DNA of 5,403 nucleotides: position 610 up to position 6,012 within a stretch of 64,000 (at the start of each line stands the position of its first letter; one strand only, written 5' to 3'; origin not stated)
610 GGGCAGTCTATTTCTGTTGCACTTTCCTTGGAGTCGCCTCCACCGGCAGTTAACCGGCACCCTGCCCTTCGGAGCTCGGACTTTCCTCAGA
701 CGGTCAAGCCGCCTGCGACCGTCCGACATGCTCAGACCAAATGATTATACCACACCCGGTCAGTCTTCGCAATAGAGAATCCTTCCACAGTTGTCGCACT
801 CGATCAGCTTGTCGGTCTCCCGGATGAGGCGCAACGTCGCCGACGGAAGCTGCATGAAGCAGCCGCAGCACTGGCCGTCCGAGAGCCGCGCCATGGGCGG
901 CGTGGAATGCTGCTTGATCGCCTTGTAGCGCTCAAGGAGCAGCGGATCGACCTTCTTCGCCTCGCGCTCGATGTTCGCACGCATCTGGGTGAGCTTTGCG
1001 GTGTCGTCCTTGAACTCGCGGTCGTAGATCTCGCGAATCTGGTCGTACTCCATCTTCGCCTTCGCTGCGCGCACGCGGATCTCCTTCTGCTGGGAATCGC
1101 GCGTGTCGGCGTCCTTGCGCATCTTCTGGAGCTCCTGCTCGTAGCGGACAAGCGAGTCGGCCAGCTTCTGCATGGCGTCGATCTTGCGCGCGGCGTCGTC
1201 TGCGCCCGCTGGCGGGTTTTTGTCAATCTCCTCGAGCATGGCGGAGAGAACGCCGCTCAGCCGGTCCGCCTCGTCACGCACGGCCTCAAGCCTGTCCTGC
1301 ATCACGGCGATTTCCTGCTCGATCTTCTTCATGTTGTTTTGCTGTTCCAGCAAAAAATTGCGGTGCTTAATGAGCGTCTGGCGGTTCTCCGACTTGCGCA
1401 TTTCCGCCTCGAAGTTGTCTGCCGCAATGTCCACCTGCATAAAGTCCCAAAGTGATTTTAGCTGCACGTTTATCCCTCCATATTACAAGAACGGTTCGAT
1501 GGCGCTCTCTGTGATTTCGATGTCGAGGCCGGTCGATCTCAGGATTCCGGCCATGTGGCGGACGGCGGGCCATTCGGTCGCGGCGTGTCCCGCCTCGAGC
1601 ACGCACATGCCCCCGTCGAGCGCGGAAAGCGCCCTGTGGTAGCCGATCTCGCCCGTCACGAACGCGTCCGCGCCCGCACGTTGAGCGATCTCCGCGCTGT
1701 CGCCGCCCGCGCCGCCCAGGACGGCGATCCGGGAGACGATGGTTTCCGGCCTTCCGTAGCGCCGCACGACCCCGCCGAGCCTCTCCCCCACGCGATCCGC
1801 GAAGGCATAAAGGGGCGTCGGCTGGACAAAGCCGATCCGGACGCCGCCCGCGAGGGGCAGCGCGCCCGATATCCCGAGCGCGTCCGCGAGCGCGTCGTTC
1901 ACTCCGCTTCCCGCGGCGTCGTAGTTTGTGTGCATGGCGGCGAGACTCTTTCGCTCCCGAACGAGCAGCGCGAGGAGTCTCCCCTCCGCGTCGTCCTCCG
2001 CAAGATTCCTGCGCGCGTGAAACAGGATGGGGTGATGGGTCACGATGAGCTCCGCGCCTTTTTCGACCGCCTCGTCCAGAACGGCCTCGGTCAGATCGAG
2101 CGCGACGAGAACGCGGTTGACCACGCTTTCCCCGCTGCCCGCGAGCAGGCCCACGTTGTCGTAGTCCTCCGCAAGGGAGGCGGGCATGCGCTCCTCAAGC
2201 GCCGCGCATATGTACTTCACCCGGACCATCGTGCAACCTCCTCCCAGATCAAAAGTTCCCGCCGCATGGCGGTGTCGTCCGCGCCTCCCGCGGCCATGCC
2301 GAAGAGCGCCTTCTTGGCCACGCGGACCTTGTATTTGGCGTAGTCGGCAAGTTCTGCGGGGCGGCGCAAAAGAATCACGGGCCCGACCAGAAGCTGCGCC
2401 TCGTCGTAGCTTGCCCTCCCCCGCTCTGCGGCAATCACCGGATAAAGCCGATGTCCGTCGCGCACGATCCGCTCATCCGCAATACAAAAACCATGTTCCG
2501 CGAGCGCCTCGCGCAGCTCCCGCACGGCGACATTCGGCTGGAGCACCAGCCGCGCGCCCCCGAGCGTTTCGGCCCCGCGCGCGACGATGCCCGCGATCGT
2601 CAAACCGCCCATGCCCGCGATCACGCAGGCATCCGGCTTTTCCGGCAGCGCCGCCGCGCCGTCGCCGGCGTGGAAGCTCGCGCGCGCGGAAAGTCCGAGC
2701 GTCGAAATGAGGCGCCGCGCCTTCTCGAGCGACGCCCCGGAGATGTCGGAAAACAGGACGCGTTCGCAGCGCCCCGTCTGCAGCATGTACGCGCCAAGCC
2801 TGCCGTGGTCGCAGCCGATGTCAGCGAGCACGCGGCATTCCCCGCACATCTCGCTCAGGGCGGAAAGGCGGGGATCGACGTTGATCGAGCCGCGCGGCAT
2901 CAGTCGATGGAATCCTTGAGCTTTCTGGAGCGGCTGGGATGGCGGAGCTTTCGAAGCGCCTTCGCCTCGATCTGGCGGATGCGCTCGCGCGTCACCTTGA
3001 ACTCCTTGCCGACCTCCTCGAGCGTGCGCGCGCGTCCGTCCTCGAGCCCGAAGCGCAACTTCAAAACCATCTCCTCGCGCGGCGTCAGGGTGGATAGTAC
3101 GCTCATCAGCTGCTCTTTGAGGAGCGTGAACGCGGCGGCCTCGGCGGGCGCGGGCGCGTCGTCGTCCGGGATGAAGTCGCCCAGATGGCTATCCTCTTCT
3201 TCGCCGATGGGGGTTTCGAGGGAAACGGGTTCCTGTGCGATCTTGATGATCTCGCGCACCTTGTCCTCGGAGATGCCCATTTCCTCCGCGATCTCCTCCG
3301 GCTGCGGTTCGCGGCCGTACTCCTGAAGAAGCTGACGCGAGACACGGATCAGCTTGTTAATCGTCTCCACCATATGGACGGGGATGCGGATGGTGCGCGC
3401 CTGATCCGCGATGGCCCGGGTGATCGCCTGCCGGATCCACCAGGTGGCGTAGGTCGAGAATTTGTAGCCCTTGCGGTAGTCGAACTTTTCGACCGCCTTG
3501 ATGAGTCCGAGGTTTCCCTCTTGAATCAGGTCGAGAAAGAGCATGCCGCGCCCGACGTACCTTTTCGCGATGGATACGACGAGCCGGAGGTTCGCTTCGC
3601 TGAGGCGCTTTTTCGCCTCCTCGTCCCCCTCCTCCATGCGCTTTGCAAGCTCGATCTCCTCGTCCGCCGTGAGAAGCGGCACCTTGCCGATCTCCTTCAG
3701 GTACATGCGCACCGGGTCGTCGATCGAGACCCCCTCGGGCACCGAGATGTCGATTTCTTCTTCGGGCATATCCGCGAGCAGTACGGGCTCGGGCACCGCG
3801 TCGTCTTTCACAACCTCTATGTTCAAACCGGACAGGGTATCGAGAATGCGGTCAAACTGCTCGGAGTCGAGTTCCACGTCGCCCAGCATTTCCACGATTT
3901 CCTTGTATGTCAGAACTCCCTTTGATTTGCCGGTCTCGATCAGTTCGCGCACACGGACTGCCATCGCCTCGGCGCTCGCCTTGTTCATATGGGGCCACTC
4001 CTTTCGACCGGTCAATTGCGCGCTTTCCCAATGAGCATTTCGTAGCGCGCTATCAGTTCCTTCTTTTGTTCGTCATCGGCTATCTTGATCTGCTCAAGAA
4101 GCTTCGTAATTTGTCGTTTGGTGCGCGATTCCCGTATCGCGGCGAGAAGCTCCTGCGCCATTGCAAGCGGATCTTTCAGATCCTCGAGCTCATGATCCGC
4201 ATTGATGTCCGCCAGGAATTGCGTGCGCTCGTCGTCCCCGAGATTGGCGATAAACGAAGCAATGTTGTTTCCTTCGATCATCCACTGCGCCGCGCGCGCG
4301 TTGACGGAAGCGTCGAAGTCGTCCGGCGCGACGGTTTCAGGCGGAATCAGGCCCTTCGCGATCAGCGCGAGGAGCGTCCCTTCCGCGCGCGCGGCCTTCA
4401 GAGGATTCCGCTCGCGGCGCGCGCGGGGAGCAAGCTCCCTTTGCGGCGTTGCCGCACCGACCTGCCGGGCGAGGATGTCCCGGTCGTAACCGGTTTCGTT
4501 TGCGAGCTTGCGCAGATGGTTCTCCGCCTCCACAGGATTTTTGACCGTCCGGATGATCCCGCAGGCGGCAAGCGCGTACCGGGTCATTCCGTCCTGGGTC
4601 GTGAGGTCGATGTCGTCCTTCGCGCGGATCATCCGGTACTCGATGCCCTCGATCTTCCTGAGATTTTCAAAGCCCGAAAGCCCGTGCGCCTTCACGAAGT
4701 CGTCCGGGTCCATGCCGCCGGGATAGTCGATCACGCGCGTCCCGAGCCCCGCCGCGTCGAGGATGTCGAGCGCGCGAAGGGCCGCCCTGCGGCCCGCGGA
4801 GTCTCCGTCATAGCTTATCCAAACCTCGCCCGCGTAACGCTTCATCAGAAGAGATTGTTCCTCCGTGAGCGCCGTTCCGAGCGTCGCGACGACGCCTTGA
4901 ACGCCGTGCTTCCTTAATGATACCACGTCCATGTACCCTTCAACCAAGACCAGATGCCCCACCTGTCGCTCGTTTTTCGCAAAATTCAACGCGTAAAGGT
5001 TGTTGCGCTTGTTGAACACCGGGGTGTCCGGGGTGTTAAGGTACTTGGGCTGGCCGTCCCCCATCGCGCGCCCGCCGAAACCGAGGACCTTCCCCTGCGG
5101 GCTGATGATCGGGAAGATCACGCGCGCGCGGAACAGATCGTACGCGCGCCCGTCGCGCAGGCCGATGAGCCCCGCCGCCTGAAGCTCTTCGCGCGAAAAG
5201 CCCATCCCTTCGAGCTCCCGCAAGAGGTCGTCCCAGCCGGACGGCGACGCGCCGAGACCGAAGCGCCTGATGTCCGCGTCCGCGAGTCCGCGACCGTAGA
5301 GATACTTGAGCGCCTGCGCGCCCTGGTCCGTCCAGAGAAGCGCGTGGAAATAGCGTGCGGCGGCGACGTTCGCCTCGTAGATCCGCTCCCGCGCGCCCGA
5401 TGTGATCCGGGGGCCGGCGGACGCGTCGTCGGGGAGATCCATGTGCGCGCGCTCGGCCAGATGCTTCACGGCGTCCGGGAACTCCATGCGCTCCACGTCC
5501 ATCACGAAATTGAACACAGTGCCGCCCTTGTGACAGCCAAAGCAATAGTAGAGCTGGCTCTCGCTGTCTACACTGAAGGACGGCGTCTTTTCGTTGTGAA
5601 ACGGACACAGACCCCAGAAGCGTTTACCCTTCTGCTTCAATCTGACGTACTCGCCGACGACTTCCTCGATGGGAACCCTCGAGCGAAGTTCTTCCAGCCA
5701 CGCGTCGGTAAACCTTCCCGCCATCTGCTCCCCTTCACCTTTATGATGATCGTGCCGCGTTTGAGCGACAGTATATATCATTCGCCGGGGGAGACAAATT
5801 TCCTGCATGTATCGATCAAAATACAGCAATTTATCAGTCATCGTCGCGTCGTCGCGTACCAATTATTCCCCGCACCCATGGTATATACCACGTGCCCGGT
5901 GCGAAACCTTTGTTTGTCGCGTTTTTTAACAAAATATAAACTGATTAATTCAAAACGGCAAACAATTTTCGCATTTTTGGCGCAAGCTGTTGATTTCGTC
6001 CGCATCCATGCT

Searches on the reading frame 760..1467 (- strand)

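Call 80: search_protein_families(library=pfam, proteins=[window:760-1467:-], max_evalue=0.00001)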
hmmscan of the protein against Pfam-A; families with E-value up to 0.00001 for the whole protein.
window:760-1467:- (235 aa): 1 family
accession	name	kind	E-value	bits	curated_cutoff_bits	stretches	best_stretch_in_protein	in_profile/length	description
PF02591.20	Zn_ribbon_9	-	6e-12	45.9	29.1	1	200-231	2-33/33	C4-type zinc ribbon domain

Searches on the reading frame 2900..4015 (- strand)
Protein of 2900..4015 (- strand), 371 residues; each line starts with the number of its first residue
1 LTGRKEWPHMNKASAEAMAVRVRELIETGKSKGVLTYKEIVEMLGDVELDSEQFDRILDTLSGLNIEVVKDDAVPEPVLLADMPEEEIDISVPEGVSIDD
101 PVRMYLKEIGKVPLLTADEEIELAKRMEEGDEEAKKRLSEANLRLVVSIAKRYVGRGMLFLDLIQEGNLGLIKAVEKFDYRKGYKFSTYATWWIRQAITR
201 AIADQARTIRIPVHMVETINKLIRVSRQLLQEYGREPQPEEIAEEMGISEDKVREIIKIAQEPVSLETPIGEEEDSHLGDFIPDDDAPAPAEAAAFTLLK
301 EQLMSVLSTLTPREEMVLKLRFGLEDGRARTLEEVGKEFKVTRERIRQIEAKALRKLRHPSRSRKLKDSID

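Call 80: search_protein_families(library=pfam, proteins=[window:2900-4015:-], max_evalue=0.00001)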
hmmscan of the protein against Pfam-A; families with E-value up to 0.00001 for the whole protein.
window:2900-4015:- (371 aa): 5 families
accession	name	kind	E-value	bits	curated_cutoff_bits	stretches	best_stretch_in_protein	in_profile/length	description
PF04539.22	Sigma70_r3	-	5.3e-32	110.2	25.3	1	217-293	1-77/78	Sigma-70 region 3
PF04542.20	Sigma70_r2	-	2.5e-24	85.3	24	1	140-208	3-71/71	Sigma-70 region 2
PF00140.25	Sigma70_r1_2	-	7.5e-20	71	22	1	100-133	1-34/34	Sigma-70 factor, region 1.2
PF04545.22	Sigma70_r4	-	1.9e-19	69.3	24.1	1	306-359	1-50/50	Sigma-70, region 4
PF03979.19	Sigma70_r1_1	-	3.7e-15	56.1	22.5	1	21-73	6-58/81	Sigma-70 factor, region 1.1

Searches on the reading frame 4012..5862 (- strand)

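Call 80: search_protein_families(library=pfam, proteins=[window:4012-5862:-], max_evalue=0.00001)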
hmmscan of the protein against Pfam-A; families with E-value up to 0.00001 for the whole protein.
window:4012-5862:- (616 aa): 7 families
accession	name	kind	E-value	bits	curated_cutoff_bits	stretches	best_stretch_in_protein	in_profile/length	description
PF08275.17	DNAG_N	-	1.3e-36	125.9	26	1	171-295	1-127/128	DNA primase catalytic core, N-terminal domain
PF01807.25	Zn_ribbon_DnaG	-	5e-35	119.7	24.9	1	54-146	4-96/98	CHC2 zinc finger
PF13155.12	Toprim_2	-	1.7e-21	76.8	22.1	1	305-389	1-87/88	Toprim-like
PF13662.12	Toprim_4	-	1.5e-16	60.8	25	1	303-377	2-83/85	Toprim domain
PF01751.28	Toprim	-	1.6e-11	44.7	23.1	1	304-372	2-88/96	Toprim domain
PF13362.12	Toprim_3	-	6.5e-10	39.8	27.2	1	304-394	2-93/95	Toprim domain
PF10410.14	DnaB_bind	-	4.2e-09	37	20.6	1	407-462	1-56/56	DnaB-helicase binding domain of primase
